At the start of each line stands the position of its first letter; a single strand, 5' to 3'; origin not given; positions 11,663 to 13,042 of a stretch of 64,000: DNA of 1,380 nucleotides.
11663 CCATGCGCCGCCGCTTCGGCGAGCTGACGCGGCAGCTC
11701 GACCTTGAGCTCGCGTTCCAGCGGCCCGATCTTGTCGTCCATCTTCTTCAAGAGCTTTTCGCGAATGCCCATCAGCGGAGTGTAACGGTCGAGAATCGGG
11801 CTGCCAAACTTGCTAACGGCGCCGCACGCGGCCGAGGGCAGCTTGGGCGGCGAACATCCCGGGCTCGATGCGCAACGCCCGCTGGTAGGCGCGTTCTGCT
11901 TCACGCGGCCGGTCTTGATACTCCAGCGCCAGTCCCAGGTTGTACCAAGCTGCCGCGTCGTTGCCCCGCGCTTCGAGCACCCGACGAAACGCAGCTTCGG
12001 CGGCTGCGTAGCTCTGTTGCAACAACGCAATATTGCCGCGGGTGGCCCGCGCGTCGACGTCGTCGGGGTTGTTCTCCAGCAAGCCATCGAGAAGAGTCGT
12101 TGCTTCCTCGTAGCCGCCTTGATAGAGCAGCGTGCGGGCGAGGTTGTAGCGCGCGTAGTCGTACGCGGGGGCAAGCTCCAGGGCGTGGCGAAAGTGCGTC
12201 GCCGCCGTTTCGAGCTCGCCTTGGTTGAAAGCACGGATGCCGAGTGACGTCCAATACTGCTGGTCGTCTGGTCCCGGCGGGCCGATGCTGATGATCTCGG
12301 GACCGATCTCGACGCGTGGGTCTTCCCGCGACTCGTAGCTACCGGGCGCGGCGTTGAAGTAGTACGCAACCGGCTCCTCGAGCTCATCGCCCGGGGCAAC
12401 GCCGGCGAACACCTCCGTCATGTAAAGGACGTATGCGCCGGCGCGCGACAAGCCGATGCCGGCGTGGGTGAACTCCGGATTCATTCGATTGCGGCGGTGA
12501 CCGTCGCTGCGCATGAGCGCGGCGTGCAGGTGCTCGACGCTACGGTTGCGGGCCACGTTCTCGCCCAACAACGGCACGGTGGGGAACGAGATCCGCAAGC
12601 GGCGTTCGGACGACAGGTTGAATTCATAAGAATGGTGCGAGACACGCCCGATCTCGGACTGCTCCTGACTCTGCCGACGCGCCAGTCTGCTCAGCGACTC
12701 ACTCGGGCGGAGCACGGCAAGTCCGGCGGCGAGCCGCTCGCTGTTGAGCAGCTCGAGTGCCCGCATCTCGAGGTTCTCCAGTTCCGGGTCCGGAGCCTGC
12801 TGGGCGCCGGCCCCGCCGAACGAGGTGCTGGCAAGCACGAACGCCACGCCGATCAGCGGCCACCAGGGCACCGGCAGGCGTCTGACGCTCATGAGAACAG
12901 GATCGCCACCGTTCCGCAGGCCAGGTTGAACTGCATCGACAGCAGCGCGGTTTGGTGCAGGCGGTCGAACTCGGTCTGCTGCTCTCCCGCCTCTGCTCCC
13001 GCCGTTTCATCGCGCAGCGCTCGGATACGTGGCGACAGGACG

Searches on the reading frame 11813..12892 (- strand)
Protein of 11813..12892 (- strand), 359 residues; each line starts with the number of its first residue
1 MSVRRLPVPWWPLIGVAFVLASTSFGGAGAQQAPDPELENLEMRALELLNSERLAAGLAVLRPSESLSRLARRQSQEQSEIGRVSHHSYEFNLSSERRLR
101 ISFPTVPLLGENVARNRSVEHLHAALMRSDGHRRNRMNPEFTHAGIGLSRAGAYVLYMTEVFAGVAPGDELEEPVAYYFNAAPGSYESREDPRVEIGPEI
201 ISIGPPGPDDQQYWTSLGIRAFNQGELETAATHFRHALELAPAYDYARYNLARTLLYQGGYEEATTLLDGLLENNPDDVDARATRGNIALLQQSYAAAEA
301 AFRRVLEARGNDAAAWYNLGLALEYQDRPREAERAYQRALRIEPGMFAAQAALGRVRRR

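Call 24: search_protein_families(library=pfam, proteins=[window:11813-12892:-], max_evalue=0.001)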
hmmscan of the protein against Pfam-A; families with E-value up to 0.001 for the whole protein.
window:11813-12892:- (359 aa): 18 families
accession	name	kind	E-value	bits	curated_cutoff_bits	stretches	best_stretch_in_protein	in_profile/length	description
PF07719.23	TPR_2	-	1.8e-18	65.5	27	2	313-345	1-33/34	Tetratricopeptide repeat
PF00515.34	TPR_1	-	2.5e-17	62.3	27.8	1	313-344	1-32/34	Tetratricopeptide repeat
PF13432.12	TPR_16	-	1.1e-16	61.4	32.7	2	249-312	1-64/65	Tetratricopeptide repeat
PF23914.1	TPR_CcmH_CycH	-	1.8e-15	57.6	42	1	208-307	47-149/158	Cytochrome c-type biogenesis protein H TPR domain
PF13431.12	TPR_17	-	3.8e-15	55.2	24.4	1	234-264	2-32/34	Tetratricopeptide repeat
PF14559.12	TPR_19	-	6.7e-15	55.6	25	1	223-284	3-64/68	Tetratricopeptide repeat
PF13181.12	TPR_8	-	7e-13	48.1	25.7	1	313-344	1-32/34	Tetratricopeptide repeat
PF13428.12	TPR_14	-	1.9e-12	46.9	23.5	1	314-355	2-43/44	Tetratricopeptide repeat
PF13414.12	TPR_11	-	6.6e-11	42.2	26.8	1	222-258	5-41/42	TPR repeat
PF00188.32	CAP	-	3.4e-10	41.2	21.1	1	46-154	1-108/117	Cysteine-rich secretory protein family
PF13424.12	TPR_12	-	1.5e-08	35.1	30.1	1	285-342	9-74/77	Tetratricopeptide repeat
PF13374.12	TPR_10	-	4.8e-07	30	27.5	0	318-342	7-31/42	Tetratricopeptide repeat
PF24575.1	TPR_Slam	-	6.9e-07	30.1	35.2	1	209-266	45-102/104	Surface lipoprotein assembly modifier, N-terminal TPR repeats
PF13176.12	TPR_7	-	2.2e-06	27.7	27.9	0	315-343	1-29/36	Tetratricopeptide repeat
PF13174.12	TPR_6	-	4.2e-06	27.5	26.3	0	246-277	1-32/33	Tetratricopeptide repeat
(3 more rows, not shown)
